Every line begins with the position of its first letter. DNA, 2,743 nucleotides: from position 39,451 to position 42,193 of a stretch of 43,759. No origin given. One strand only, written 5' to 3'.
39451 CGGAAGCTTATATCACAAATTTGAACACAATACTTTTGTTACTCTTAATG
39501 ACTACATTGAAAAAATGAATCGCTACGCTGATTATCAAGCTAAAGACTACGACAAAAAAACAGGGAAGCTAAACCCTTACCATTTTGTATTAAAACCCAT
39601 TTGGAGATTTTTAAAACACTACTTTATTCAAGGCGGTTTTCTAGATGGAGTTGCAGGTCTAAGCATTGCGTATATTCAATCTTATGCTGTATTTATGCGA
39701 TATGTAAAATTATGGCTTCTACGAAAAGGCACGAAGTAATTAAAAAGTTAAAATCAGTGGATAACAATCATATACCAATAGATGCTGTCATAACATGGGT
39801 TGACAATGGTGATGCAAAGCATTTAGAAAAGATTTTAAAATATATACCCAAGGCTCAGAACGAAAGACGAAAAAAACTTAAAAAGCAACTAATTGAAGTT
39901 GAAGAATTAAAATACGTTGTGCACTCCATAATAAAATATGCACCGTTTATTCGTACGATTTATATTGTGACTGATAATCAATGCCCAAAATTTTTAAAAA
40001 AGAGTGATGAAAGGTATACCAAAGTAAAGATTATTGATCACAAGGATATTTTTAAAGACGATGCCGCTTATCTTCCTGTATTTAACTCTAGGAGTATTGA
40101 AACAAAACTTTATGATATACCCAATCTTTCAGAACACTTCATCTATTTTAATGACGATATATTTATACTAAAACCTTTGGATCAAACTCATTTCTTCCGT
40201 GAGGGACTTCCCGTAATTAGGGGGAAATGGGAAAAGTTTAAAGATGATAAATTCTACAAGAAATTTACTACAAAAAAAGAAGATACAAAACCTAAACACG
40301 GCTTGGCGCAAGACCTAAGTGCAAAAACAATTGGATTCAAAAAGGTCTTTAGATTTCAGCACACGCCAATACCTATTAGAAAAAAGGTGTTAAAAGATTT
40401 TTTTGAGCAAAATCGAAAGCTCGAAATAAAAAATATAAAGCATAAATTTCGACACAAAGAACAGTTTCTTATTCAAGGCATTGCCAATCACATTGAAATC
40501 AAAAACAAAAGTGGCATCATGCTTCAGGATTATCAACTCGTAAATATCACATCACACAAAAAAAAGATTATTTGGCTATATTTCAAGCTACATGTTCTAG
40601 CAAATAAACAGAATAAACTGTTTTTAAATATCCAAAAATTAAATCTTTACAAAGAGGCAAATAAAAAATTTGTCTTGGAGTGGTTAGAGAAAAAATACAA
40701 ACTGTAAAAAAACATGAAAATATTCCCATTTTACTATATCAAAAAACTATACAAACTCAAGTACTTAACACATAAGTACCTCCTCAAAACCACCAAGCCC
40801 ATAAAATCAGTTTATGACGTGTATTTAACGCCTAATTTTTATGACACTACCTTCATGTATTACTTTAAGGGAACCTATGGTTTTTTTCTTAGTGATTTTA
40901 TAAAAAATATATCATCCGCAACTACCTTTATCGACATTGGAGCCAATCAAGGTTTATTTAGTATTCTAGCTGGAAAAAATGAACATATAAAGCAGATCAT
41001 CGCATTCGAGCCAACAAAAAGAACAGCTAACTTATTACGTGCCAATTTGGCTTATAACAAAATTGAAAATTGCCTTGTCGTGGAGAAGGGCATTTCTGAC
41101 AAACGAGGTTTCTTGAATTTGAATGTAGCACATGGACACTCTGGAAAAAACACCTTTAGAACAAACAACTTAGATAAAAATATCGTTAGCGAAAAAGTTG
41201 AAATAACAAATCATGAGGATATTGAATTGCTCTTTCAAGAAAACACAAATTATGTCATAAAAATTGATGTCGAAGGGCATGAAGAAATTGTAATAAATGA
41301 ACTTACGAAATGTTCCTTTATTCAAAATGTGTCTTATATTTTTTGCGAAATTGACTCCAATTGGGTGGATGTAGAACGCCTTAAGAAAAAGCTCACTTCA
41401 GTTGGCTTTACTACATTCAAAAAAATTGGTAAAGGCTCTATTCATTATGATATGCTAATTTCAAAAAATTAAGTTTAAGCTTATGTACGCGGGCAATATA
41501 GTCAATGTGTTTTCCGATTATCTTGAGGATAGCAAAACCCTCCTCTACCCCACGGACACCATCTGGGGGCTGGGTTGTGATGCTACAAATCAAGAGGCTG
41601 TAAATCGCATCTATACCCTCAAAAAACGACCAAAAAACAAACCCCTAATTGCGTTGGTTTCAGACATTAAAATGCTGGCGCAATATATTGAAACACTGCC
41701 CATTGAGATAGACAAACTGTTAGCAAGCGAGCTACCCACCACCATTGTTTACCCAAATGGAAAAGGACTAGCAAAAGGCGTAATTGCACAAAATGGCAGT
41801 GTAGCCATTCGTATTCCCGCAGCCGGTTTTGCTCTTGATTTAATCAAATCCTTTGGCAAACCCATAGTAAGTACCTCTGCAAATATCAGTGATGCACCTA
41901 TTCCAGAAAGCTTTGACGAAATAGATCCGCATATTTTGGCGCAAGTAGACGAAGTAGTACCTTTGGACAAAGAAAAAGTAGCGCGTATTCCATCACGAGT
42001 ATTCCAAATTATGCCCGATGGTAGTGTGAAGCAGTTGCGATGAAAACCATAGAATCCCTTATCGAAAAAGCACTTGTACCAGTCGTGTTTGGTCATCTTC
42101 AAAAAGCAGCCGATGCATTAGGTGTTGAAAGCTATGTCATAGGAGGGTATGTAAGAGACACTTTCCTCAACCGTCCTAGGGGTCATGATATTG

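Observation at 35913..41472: Compact teichoic-acid-like phospho-decoration island in a Bacteroidota chromosome, with no export, priming or polymerase genes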

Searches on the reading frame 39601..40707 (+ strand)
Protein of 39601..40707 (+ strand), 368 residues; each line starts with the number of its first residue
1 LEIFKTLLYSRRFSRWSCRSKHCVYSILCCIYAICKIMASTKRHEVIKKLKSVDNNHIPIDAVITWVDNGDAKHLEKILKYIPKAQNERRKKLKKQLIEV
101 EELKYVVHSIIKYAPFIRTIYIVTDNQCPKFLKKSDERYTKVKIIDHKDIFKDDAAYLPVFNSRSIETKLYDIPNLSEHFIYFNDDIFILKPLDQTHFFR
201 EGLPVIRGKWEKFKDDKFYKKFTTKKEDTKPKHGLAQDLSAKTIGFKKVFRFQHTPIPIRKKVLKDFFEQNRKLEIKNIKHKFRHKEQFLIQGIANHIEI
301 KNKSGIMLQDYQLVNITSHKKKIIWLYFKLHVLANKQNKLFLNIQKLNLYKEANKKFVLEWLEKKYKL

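Call 3: search_protein_families(library=pfam, proteins=[window:39601-40707:+], max_evalue=0.01)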
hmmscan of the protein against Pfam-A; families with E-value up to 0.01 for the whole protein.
window:39601-40707:+ (368 aa): 2 families
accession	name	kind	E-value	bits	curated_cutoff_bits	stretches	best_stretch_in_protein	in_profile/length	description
PF11380.13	Stealth_CR2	-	2e-35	121.7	39.4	1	99-201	4-102/108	Stealth protein CR2, conserved region 2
PF17101.10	Stealth_CR1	-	1.3e-06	28.4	27.2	1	59-84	2-27/29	Stealth protein CR1, conserved region 1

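Call 4: search_protein_families(library=ncbifam, proteins=[window:39601-40707:+], max_evalue=0.01)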
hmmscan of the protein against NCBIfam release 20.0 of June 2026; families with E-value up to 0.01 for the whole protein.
window:39601-40707:+ (368 aa): 0 families

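Call 45: search_solved_structures(query=window:39712-40704:+, max_evalue=0.01, show_alignments=1)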
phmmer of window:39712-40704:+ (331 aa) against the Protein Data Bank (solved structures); distinct sequences matched with E-value up to 0.01: 8.
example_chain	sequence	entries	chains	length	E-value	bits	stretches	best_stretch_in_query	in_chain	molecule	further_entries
8j2n_A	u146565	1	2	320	4.6e-24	88.6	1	23-170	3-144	Exopolysaccharide phosphotransferase CpsY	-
7dxi_A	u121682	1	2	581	1.2e-20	77.4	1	22-164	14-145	FI02838p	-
7s6n_A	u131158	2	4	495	3.3e-20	75.9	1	21-162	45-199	N-acetylglucosamine-1-phosphotransferase (GNPT) alpha (GNPTAB) catalytic domain,N-acetylgl | N-acetylglucosamine-1-phosphotransferase subunit alpha,N-acetylgluc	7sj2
7s05_B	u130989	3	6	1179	2.5e-18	69.7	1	61-161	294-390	N-acetylglucosamine-1-phosphotransferase subunits alpha/beta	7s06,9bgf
9bgg_A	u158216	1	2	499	2.9e-18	69.5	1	21-162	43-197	highly active truncation of GlcNAc-1-phosphotransferase, S1S3,N-acetylglucosamine-1-phosph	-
5t86_I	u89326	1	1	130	0.00013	24.7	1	109-166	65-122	CdiI immunity protein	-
8fbd_A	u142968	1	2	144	0.0012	21.5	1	240-328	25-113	Neurotoxin complex component Orf-X1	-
8fbe_A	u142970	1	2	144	0.0015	21.2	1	239-328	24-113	Neurotoxin complex component Orf-X1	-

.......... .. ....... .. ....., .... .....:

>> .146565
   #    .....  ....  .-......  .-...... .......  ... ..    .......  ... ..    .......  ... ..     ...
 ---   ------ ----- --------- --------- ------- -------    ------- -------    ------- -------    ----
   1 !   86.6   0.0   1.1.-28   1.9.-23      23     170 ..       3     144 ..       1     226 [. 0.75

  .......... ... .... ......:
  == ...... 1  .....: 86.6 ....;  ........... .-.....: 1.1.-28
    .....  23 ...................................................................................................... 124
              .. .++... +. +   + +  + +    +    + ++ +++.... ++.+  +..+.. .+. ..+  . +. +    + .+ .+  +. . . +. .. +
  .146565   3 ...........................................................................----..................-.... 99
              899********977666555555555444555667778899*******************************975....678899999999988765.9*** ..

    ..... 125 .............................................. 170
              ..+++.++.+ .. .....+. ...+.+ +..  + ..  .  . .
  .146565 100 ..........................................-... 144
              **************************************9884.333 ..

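Call 48: find_homologous_proteins(query=window:39712-40704:+, max_evalue=1e-10)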
Query window:39712-40704:+ (331 aa): 1299 proteins with E <= 1e-10 among 2332 candidates; the best 120 are listed.
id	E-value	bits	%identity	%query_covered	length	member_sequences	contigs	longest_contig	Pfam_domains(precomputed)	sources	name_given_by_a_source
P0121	2.4e-212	722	99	100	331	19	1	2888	PF11380.14,PF17101.11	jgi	jgi:hypothetical protein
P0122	3.3e-145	502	72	95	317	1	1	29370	PF11380.14,PF17101.11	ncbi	-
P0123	4.0e-143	495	70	99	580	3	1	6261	PF11380.14,PF00535.33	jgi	jgi:glycosyltransferase involved in cell wall biosynthesis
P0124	2.3e-142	492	72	94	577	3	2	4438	PF11380.14,PF13641.13,PF00535.33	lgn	-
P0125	7.8e-135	467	69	95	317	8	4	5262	PF11380.14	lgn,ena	-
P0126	1.4e-129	450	67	93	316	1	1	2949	PF11380.14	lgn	-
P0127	2.0e-126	440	64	94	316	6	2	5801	PF11380.14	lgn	-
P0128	8.4e-123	428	61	94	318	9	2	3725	PF11380.14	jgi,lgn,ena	-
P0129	1.4e-108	381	57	94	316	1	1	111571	PF11380.14,PF17101.11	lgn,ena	-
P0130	2.7e-105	370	56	94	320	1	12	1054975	PF11380.14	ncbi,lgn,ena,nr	ncbi:MAG: hypothetical protein OXE77_12105 [Flavobacteriaceae bacterium]|nr:hypothetical protein [Fl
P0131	2.0e-102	361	54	94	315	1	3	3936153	PF11380.14,PF17101.11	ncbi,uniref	ncbi:Stealth-like protein [Tenacibaculum sp. 190130A14a]|uniref:Stealth-like protein n=1 Tax=Tenacib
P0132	5.2e-102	360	53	95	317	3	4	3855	PF11380.14,PF17101.11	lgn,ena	-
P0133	3.5e-101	357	54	93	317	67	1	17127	PF11380.14,PF17101.11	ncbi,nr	ncbi:MAG: hypothetical protein HN795_05710 [Flavobacteriaceae bacterium]|nr:hypothetical protein [Fl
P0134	5.5e-101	356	53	94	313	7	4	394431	PF11380.14,PF17101.11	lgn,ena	-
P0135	3.1e-100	354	52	94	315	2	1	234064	PF11380.14,PF17101.11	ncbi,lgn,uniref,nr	ncbi:Stealth-like protein [Tenacibaculum gallaicum]|uniref:Stealth-like protein n=1 Tax=Tenacibaculu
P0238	1.1e-83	299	47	93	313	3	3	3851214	PF11380.14,PF17101.11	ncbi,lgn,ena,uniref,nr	ncbi:Stealth CR1 domain-containing protein [Flavobacterium commune]|uniref:Stealth protein CR2 conse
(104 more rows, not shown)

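Call 49: find_encoding_contigs(protein=P0131, flank=9000, max_places=1)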
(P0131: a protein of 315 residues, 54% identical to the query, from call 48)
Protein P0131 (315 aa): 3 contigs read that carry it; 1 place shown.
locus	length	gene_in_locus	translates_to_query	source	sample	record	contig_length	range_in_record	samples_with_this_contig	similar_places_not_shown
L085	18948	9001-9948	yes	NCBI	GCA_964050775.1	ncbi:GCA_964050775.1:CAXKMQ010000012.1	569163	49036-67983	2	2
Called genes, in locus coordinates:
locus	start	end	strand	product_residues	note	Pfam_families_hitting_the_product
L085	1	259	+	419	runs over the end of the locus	-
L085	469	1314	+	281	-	PF00456:Transketolase_N, PF13292:DXP_synthase_N, PF00676:E1_dh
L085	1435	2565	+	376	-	PF13439:Glyco_transf_4, PF13477:Glyco_trans_4_2, PF13579:Glyco_trans_4_4, PF20706:GT4-conflict, PF00534:Glycos_transf_1, PF13692:Glyco_trans_1_4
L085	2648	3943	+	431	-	PF11700:ATG22, PF07690:MFS_1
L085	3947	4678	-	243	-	PF00106:adh_short, PF13561:adh_short_C2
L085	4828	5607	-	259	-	PF01503:PRA-PH (faint), PF03819:MazG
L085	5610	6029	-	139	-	PF18347:DUF5606, PF21186:DUF6852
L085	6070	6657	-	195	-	PF01327:Pep_deformylase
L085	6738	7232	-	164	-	PF03652:RuvX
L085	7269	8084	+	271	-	PF14805:THDPS_N_2, PF00132:Hexapep (weak), PF14602:Hexapep_2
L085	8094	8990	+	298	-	PF14305:ATPgrasp_TupA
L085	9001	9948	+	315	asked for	PF17101:Stealth_CR1, PF11380:Stealth_CR2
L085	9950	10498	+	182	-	PF01300:Sua5_yciO_yrdC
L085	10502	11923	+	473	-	PF01743:PolyA_pol, PF12627:PolyA_pol_RNAbd, PF01966:HD, PF13735:tRNA_NucTran2_2 (faint)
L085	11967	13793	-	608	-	PF00664:ABC_membrane, PF02463:SMC_N, PF00005:ABC_tran, PF06414:Zeta_toxin (faint)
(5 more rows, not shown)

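Call 50: find_encoding_contigs(protein=P0238, flank=9000, max_places=1)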
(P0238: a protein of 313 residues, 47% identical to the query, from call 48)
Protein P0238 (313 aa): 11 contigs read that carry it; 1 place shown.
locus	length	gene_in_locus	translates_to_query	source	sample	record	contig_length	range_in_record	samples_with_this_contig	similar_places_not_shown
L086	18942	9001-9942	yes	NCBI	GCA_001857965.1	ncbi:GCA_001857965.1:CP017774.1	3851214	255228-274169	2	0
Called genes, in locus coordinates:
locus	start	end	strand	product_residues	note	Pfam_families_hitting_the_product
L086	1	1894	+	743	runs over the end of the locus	PF12805:FUSC-like, PF04632:FUSC (weak), PF11744:ALMT (weak), PF13515:FUSC_2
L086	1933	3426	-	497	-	PF01266:DAO, PF06039:Mqo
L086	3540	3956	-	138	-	PF03652:RuvX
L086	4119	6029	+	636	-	PF01757:Acyl_transf_3, PF19040:SGNH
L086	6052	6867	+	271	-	PF14805:THDPS_N_2, PF00132:Hexapep (weak), PF14602:Hexapep_2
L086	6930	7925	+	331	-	PF17101:Stealth_CR1, PF11380:Stealth_CR2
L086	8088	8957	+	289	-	PF14305:ATPgrasp_TupA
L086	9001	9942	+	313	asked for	PF17101:Stealth_CR1 (weak), PF11380:Stealth_CR2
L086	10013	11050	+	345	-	PF04464:Glyphos_transf (faint), PF02350:Epimerase_2 (weak)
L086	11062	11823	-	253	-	-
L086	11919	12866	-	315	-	PF01073:3Beta_HSD, PF01370:Epimerase, PF02719:Polysacc_synt_2, PF04321:RmlD_sub_bind (weak), PF07993:NAD_binding_4 (faint), PF16363:GDP_Man_Dehyd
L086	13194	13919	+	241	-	-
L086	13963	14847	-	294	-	PF03279:Lip_A_acyltrans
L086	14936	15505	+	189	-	PF01300:Sua5_yciO_yrdC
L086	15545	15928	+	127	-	PF13366:PDDEXK_3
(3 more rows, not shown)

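Call 51: find_encoding_contigs(protein=P0123, flank=9000, max_places=1)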
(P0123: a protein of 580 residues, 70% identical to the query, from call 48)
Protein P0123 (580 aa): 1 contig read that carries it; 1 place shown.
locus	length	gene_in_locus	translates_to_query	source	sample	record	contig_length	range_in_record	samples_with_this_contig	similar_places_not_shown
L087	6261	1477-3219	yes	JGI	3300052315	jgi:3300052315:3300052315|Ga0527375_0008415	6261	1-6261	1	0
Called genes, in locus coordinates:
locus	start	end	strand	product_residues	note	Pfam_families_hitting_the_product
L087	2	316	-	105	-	?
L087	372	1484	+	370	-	PF13439:Glyco_transf_4, PF00534:Glycos_transf_1, PF13692:Glyco_trans_1_4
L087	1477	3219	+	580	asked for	PF00535:Glycos_transf_2, PF11380:Stealth_CR2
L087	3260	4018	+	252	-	PF05575:V_cholerae_RfbT (weak), PF05050:Methyltransf_21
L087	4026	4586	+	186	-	PF01300:Sua5_yciO_yrdC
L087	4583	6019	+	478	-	PF01743:PolyA_pol, PF12627:PolyA_pol_RNAbd, PF01966:HD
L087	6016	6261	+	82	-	?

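Call 73: search_protein_families(library=pfam, max_evalue=10, proteins=[window:39712-40704:+])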
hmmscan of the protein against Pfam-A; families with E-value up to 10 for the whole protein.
window:39712-40704:+ (331 aa): 2 families
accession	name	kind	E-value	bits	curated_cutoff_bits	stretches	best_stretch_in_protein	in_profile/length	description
PF11380.13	Stealth_CR2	-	1.6e-35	122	39.4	1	62-164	4-102/108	Stealth protein CR2, conserved region 2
PF17101.10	Stealth_CR1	-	1.1e-06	28.7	27.2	1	22-47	2-27/29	Stealth protein CR1, conserved region 1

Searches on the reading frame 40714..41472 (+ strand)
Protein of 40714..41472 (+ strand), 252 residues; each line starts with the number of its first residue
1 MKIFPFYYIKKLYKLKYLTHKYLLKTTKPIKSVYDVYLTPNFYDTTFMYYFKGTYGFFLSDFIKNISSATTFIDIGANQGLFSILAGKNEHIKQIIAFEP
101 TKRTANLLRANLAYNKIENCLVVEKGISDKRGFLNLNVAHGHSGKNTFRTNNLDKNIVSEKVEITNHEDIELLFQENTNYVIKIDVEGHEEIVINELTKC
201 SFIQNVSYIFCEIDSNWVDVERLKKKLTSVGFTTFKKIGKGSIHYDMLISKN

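Call 3: search_protein_families(library=pfam, proteins=[window:40714-41472:+], max_evalue=0.01)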
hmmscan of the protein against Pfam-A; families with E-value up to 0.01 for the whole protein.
window:40714-41472:+ (252 aa): 3 families
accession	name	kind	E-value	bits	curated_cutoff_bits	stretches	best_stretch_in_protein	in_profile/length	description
PF05050.19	Methyltransf_21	-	6.4e-11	43.1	22.7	1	74-232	1-171/173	Methyltransferase FkbM domain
PF05575.17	V_cholerae_RfbT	-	1.5e-05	24.9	27.9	1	62-203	72-216/286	Vibrio cholerae RfbT protein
PF02475.24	TRM5-TYW2_MTfase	-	0.0053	17.2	28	0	67-124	35-92/164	TRM5/TYW2 methyltransferase domain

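Call 4: search_protein_families(library=ncbifam, proteins=[window:40714-41472:+], max_evalue=0.01)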
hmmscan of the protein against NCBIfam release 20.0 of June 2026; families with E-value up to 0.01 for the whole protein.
window:40714-41472:+ (252 aa): 2 families
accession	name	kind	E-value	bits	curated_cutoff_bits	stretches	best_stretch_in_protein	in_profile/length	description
TIGR01444.1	fkbM_fam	subfamily_domain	1e-21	77.9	37.7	1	71-213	1-142/143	FkbM family methyltransferase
TIGR02469.1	CbiT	equivalog_domain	0.00034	20.9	78.3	1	67-128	18-79/124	precorrin-6Y C5,15-methyltransferase (decarboxylating) subunit CbiT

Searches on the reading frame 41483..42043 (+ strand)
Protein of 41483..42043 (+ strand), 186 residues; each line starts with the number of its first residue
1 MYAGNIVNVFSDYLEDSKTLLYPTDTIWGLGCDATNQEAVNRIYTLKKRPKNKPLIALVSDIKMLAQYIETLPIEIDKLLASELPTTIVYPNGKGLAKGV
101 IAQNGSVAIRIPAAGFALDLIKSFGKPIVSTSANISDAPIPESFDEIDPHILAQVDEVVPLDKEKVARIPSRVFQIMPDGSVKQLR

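Call 3: search_protein_families(library=pfam, proteins=[window:41483-42043:+], max_evalue=0.01)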
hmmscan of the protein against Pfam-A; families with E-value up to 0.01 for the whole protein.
window:41483-42043:+ (186 aa): 1 family
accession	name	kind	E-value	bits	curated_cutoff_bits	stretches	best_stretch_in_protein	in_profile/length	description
PF01300.24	Sua5_yciO_yrdC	-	8.7e-43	146.3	25.1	1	13-186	2-176/178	Telomere recombination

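Call 4: search_protein_families(library=ncbifam, proteins=[window:41483-42043:+], max_evalue=0.01)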
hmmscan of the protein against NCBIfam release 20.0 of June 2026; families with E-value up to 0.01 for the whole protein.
window:41483-42043:+ (186 aa): 3 families
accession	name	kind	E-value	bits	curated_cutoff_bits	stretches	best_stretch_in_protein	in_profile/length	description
TIGR00057.1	TIGR00057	equivalog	1.3e-38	132.3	123.2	1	11-176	15-180/202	L-threonylcarbamoyladenylate synthase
NF007919.1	PRK10634.1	equivalog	3.3e-28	98.4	175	1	13-176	4-169/176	L-threonylcarbamoyladenylate synthase type 1 TsaC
TIGR00143.1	hypF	equivalog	4.5e-11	41.6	466.1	1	30-175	217-362/741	carbamoyltransferase HypF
